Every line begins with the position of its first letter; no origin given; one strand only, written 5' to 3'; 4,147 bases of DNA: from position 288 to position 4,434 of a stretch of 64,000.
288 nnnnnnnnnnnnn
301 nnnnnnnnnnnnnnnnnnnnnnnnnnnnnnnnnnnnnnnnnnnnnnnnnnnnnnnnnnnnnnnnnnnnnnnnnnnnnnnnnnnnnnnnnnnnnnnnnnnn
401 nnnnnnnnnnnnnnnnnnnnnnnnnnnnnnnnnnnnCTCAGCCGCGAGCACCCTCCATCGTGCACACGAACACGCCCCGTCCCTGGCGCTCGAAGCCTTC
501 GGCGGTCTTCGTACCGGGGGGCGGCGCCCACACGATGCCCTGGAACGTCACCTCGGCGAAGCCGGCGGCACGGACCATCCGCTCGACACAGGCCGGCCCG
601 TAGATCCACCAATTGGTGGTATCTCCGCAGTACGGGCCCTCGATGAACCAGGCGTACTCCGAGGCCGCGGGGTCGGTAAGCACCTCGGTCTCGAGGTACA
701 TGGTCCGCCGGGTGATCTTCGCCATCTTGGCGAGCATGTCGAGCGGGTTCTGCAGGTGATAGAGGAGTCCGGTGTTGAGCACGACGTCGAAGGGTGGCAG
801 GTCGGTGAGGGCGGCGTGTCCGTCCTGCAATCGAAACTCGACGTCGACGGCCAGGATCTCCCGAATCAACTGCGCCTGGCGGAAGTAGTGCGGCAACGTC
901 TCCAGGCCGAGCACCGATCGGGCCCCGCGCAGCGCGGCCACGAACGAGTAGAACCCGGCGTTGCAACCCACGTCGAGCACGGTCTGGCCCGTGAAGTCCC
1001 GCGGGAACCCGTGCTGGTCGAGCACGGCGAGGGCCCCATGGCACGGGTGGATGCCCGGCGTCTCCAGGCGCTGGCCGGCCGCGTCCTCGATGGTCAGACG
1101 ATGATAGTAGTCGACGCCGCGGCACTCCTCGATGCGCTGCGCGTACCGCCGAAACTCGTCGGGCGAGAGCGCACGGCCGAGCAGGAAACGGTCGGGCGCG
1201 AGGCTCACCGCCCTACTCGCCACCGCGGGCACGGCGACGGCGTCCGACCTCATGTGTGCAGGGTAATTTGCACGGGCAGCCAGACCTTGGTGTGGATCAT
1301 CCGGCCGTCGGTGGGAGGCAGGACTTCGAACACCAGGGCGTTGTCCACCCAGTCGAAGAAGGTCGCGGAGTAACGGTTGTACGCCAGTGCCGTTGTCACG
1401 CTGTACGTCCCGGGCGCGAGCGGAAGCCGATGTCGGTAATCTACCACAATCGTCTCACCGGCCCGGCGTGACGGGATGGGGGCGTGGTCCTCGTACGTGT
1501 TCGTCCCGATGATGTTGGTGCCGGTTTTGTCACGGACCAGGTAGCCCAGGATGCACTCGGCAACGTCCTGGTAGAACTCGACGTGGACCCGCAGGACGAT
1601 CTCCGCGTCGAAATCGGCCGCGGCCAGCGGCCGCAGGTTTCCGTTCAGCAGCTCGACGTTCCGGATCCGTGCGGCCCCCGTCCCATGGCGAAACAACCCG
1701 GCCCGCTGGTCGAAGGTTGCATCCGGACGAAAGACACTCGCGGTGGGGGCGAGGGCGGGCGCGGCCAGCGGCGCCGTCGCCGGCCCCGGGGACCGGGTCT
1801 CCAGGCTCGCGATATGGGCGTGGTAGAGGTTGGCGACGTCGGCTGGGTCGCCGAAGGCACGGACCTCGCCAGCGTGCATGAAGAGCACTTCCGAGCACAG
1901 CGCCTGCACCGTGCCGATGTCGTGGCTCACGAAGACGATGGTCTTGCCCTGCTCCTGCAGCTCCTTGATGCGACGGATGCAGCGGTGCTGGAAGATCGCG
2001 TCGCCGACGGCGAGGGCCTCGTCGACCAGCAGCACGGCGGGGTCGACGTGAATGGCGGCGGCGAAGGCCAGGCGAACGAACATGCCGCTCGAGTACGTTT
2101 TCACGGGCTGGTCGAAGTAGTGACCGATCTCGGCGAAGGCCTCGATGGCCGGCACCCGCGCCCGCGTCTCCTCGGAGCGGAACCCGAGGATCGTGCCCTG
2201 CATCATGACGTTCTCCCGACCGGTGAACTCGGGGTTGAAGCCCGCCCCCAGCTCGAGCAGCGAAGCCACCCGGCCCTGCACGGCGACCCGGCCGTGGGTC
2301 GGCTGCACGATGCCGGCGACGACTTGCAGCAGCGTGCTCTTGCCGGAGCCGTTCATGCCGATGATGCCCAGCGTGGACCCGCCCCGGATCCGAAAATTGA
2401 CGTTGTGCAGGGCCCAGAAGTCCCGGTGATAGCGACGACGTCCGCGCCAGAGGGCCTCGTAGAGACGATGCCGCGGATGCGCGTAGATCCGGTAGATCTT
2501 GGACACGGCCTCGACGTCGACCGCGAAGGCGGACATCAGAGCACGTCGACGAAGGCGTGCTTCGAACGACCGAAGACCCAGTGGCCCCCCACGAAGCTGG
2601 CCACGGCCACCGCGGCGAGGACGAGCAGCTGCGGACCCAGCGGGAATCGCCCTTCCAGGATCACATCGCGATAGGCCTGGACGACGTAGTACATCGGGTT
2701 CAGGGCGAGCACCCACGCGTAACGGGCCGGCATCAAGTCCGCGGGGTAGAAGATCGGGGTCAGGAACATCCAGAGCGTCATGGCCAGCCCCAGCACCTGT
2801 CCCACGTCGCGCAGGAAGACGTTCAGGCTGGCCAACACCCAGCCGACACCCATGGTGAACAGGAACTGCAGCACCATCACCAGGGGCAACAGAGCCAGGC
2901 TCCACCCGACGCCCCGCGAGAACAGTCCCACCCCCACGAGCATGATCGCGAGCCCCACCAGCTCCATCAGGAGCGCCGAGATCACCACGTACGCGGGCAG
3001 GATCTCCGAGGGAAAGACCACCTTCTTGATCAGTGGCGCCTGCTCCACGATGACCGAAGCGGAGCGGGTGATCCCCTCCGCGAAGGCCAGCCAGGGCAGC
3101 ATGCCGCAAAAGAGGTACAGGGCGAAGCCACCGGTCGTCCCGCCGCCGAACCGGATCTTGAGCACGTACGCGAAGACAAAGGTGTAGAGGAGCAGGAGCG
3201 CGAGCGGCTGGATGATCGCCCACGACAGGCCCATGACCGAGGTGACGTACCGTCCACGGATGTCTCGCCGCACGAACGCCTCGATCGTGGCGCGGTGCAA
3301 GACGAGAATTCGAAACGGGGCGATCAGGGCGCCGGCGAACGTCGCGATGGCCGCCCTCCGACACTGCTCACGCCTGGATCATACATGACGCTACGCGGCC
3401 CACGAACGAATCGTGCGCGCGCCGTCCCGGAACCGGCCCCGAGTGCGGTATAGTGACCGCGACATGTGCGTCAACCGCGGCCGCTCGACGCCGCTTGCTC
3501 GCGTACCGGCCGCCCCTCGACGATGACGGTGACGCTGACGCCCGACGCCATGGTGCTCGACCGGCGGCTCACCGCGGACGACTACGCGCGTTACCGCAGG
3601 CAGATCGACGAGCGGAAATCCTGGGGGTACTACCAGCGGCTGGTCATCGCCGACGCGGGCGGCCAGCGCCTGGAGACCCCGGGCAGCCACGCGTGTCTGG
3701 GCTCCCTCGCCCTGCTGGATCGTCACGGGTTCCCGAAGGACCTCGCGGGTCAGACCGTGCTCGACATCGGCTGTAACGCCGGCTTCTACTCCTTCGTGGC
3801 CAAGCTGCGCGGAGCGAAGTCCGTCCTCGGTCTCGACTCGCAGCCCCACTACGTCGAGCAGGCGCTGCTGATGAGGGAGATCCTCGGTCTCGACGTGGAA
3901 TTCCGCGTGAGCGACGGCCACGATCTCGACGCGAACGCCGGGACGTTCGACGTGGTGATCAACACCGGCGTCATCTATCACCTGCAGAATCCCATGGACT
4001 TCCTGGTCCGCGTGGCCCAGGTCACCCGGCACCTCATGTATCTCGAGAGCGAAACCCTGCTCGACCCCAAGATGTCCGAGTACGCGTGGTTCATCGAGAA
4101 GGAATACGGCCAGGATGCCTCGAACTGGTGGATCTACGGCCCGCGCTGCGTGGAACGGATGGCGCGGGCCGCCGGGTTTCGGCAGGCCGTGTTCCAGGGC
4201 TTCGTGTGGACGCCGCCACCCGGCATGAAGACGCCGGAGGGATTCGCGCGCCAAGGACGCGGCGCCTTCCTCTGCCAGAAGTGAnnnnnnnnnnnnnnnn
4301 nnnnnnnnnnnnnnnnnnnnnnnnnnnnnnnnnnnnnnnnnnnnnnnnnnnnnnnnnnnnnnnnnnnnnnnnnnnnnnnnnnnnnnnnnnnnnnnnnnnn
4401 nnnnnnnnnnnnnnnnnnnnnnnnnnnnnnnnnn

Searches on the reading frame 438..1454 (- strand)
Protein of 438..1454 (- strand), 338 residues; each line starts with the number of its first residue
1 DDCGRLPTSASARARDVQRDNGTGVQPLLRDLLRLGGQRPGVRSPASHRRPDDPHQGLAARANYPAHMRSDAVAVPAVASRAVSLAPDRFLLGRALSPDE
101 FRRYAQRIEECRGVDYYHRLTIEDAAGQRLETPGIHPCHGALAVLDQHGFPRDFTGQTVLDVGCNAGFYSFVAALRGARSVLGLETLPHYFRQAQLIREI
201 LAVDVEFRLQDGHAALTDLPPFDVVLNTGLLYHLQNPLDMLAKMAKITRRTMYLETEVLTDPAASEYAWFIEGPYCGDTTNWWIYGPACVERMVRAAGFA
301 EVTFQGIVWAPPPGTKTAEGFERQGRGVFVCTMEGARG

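Call 7: search_protein_families(library=pfam, proteins=[window:438-1454:-], max_evalue=0.001)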
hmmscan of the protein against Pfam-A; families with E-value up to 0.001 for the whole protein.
window:438-1454:- (338 aa): 6 families
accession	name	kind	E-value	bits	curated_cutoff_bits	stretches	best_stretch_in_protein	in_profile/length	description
PF08003.17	Methyltransf_9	-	2e-16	60.3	23.8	1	153-303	113-264/315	Protein of unknown function (DUF1698)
PF13847.12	Methyltransf_31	-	3.1e-08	33.8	27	1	156-254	4-107/145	Methyltransferase domain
PF13489.12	Methyltransf_23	-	9.5e-08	32.4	27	1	150-300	17-160/164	Methyltransferase domain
PF13649.12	Methyltransf_25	-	4.3e-07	31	27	1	159-249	1-94/97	Methyltransferase domain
PF08241.18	Methyltransf_11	-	1.3e-06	29.4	21.2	1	160-250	1-89/95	Methyltransferase domain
PF08242.18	Methyltransf_12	-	1.4e-05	26.1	30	1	160-248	1-92/98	Methyltransferase domain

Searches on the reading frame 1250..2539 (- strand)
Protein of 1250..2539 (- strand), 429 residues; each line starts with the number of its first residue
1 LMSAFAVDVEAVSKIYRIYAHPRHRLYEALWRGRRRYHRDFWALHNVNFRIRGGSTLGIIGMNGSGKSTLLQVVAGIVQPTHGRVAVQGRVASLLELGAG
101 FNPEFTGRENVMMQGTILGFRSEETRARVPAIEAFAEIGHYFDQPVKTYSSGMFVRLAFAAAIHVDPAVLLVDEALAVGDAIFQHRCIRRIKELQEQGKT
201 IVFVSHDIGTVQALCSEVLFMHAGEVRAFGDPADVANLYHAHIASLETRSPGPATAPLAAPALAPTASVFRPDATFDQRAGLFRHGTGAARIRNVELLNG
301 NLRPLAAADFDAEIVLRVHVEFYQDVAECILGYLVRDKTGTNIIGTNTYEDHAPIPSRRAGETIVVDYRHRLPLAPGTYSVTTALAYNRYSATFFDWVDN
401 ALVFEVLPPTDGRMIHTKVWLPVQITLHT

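Call 23: search_protein_families(library=pfam, proteins=[window:1250-2539:-], max_evalue=0.001)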
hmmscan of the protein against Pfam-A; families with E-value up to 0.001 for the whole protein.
window:1250-2539:- (429 aa): 4 families
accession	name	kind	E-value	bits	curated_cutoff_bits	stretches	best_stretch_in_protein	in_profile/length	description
PF14524.12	Wzt_C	-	2.1e-31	109.3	30.4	1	284-412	4-134/143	Wzt C-terminal domain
PF00005.33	ABC_tran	-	2e-20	74.2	25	1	44-176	1-136/137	ABC transporter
PF13304.12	AAA_21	-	0.00017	22.2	27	0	58-77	3-22/304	AAA domain, putative AbiEii toxin, Type IV TA system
PF13555.12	AAA_29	-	0.00022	21.3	27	1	45-82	15-50/61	P-loop containing region of AAA domain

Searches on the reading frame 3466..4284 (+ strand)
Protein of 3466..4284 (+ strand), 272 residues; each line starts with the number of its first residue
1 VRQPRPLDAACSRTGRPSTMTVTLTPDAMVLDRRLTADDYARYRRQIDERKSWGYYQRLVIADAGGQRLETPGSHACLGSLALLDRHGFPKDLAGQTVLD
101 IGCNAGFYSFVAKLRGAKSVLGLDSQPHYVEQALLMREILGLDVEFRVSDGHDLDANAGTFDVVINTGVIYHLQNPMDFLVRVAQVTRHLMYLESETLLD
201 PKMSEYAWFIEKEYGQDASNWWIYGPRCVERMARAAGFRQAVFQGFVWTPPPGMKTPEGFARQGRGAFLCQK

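Call 7: search_protein_families(library=pfam, proteins=[window:3466-4284:+], max_evalue=0.001)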
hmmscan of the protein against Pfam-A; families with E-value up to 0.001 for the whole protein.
window:3466-4284:+ (272 aa): 8 families
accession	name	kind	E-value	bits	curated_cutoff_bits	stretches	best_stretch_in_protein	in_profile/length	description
PF08003.17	Methyltransf_9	-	1.7e-15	57.2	23.8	1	92-240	113-262/315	Protein of unknown function (DUF1698)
PF13847.12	Methyltransf_31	-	6.7e-13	49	27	1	95-193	4-107/145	Methyltransferase domain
PF08241.18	Methyltransf_11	-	2.5e-12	47.7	21.2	1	99-188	1-88/95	Methyltransferase domain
PF13649.12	Methyltransf_25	-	1e-11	45.8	27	1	98-188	1-94/97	Methyltransferase domain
PF13489.12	Methyltransf_23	-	1e-09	38.8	27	1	89-239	17-160/164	Methyltransferase domain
PF08242.18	Methyltransf_12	-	3.4e-07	31.4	30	1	99-187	1-92/98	Methyltransferase domain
PF06325.19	PrmA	-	4e-05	23.7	22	1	80-165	151-231/296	Ribosomal protein L11 methyltransferase (PrmA)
PF01728.25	FtsJ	-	0.00071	20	24.1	1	82-153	11-82/181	FtsJ-like methyltransferase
